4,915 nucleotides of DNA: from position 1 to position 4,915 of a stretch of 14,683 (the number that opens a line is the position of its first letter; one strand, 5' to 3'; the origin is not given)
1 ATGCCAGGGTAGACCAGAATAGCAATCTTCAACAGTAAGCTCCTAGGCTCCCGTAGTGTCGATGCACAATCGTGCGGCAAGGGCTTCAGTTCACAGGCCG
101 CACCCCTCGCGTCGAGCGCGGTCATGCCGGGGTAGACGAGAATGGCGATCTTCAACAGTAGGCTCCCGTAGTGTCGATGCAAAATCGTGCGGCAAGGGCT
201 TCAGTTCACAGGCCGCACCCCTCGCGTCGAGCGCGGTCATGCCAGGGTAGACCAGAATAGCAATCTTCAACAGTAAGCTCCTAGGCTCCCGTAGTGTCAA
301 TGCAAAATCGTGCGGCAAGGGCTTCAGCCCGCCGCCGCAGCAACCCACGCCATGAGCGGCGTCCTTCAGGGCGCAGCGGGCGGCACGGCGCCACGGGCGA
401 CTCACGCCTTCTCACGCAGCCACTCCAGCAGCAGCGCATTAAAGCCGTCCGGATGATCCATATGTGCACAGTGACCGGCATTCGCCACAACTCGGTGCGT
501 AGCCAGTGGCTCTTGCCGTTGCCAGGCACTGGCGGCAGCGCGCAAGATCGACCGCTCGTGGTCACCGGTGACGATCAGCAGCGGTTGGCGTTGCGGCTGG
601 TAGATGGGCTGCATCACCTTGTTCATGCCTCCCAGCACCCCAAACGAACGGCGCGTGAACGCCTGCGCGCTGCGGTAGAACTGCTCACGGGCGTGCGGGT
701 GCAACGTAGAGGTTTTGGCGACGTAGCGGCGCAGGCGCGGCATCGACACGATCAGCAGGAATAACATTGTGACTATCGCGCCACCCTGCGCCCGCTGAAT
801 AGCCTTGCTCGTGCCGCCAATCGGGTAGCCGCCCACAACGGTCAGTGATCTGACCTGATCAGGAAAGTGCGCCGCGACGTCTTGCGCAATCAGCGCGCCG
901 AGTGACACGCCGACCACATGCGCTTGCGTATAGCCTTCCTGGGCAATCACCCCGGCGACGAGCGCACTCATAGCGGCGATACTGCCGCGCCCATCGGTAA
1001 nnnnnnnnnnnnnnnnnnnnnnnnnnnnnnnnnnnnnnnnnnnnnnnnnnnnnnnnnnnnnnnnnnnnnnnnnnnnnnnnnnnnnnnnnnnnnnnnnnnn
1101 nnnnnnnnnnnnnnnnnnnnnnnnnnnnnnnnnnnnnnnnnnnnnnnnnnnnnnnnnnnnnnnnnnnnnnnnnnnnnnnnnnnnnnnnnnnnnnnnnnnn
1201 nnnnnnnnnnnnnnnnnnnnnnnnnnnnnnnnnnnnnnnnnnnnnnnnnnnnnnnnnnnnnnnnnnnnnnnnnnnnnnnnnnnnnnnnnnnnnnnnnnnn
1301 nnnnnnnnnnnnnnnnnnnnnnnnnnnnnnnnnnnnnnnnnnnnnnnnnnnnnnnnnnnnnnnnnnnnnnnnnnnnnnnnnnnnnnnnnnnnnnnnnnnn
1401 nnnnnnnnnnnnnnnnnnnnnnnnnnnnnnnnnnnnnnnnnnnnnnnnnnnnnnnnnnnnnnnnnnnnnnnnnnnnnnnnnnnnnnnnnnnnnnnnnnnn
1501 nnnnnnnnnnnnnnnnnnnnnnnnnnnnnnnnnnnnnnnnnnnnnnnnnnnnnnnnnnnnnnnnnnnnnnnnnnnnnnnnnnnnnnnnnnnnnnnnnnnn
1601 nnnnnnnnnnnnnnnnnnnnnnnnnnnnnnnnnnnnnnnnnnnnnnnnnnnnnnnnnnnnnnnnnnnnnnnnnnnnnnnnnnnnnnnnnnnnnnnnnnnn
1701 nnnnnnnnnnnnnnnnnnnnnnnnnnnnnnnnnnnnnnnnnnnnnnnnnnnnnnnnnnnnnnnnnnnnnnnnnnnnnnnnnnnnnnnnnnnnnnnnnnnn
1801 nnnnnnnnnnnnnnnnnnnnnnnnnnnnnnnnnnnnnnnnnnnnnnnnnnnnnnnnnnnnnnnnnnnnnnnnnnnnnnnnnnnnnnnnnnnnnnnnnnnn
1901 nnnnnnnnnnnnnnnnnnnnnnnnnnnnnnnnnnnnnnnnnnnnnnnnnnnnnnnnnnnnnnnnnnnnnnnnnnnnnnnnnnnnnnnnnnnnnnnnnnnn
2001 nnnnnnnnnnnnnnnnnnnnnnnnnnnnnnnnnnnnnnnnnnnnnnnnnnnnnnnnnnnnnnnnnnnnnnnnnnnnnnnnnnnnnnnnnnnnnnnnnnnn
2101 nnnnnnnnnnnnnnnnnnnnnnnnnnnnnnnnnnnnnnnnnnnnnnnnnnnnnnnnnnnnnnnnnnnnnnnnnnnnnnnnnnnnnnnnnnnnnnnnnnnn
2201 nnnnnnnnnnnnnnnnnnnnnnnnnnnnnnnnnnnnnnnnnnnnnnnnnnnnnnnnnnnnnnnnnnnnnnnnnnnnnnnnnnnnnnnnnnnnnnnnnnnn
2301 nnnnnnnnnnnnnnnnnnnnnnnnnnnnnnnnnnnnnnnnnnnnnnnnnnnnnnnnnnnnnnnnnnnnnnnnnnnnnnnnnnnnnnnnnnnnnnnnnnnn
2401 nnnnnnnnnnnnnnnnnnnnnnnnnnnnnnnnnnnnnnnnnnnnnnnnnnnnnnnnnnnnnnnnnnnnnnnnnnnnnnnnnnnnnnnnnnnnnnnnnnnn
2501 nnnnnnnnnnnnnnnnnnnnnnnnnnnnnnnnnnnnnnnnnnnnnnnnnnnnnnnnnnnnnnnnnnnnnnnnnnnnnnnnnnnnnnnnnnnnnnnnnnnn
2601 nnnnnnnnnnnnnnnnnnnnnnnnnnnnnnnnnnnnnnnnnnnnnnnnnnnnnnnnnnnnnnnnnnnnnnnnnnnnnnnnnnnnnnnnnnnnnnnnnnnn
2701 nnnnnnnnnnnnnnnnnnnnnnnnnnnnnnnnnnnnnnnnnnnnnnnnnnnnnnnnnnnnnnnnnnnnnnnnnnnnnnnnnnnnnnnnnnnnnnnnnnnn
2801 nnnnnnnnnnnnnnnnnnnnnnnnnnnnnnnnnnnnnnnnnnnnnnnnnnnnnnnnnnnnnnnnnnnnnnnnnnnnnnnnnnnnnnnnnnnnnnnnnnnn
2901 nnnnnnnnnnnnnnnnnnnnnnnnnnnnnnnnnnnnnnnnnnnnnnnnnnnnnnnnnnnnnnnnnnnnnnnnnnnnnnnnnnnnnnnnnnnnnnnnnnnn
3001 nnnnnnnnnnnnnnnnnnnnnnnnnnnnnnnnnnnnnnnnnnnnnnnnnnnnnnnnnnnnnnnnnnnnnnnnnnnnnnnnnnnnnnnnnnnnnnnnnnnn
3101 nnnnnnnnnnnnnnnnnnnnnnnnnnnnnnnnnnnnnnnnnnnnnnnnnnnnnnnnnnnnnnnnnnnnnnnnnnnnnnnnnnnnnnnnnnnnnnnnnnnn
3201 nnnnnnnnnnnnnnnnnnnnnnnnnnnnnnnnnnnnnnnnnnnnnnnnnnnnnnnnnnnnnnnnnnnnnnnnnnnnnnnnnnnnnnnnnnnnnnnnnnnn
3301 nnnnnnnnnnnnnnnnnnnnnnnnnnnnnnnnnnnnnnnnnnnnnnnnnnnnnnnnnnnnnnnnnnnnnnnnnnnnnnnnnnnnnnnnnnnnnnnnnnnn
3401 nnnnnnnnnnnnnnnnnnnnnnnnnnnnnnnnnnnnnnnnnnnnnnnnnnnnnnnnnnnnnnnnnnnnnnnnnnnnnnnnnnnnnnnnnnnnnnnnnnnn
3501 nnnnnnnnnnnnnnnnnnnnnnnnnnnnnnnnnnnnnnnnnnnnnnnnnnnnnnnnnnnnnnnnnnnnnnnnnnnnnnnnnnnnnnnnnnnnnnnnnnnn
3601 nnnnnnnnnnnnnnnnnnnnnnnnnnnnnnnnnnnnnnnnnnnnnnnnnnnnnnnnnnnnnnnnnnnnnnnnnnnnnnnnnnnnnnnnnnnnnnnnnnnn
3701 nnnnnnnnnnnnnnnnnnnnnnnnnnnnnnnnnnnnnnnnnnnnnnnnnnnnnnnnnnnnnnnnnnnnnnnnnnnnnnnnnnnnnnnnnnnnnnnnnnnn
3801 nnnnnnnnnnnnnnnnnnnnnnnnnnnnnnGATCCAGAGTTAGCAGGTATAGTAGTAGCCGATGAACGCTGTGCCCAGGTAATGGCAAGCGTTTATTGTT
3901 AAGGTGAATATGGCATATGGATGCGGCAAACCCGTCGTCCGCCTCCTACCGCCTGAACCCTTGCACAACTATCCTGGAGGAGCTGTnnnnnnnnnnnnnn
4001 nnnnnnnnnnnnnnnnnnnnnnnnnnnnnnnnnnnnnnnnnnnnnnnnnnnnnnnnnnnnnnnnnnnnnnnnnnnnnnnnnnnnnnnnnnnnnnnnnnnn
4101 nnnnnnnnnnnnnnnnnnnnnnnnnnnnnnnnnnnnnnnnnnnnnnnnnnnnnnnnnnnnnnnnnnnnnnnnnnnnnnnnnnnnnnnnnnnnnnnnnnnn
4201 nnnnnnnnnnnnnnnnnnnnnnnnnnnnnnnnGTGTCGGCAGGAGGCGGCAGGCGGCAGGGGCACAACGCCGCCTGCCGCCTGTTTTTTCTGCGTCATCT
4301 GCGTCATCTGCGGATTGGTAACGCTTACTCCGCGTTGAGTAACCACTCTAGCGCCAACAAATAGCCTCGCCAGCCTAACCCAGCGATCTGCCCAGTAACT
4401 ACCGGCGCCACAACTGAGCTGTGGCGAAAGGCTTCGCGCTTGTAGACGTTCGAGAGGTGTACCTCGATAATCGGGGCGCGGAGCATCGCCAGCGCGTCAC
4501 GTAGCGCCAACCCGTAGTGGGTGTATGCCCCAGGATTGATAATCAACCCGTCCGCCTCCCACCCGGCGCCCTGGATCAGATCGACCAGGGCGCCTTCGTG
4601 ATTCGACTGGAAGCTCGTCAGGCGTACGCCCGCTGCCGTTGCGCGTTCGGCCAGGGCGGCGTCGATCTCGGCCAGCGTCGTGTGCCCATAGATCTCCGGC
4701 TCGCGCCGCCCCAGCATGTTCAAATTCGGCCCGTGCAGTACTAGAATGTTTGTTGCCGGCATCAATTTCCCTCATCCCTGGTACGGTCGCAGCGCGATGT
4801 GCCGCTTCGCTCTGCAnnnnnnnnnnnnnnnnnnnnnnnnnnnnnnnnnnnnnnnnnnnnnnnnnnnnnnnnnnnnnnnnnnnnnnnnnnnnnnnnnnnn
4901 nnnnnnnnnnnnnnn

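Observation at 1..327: About 118-bp tandem repeat array running off the 5' edge of the window, with an internally structured unit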

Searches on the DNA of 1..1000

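Call 5: search_rna_families(source=window, start=1, end=1000, threshold=evalue, max_evalue=10)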
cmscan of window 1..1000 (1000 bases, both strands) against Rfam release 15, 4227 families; matches with E-value up to 10: 3.
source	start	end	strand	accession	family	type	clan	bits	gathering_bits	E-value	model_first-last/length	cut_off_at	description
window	239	318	+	RF02202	UCA1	Gene; lncRNA;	-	16.9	80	0.23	1-75/75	no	Urothelial cancer associated 1 conserved region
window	367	411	-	RF02100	tfoR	Gene; sRNA;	-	15.4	70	0.82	45-91/101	no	Translational regulator of tfoXVC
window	1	88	+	RF02202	UCA1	Gene; lncRNA;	-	13.2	80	2.3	1-75/75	no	Urothelial cancer associated 1 conserved region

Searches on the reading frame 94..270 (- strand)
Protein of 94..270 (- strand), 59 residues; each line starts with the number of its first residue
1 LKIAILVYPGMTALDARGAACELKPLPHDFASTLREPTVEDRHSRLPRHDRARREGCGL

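Call 15: search_protein_families(library=pfam, proteins=[window:94-270:-], max_evalue=10)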
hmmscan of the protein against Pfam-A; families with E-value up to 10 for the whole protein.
seq(59 aa): 0 families

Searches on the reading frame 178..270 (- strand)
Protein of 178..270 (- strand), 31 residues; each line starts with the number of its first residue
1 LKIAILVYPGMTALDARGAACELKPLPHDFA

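Call 18: search_solved_structures(query=window:178-270:-, max_evalue=10, show_alignments=5)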
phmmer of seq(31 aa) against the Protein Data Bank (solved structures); distinct sequences matched with E-value up to 10: 1.
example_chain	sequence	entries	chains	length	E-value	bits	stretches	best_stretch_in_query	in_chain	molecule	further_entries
3ewn_A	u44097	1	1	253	0.047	16.7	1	2-22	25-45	ThiJ/PfpI family protein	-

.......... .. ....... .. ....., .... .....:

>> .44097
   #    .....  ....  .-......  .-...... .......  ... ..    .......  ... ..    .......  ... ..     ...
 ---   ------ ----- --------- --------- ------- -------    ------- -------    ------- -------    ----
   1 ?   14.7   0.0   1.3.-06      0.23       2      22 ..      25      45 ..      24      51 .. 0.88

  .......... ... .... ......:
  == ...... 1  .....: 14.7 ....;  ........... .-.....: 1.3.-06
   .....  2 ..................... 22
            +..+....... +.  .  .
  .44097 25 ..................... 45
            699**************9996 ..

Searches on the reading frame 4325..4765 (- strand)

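Call 16: search_protein_families(library=pfam, proteins=[window:4325-4765:-], max_evalue=0.01)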
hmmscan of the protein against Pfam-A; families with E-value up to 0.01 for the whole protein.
window:4325-4765:- (146 aa): 1 family
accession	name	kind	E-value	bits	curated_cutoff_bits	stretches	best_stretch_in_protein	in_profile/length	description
PF01220.24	DHquinase_II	-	3e-58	195.9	23.3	1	6-142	1-137/138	Dehydroquinase class II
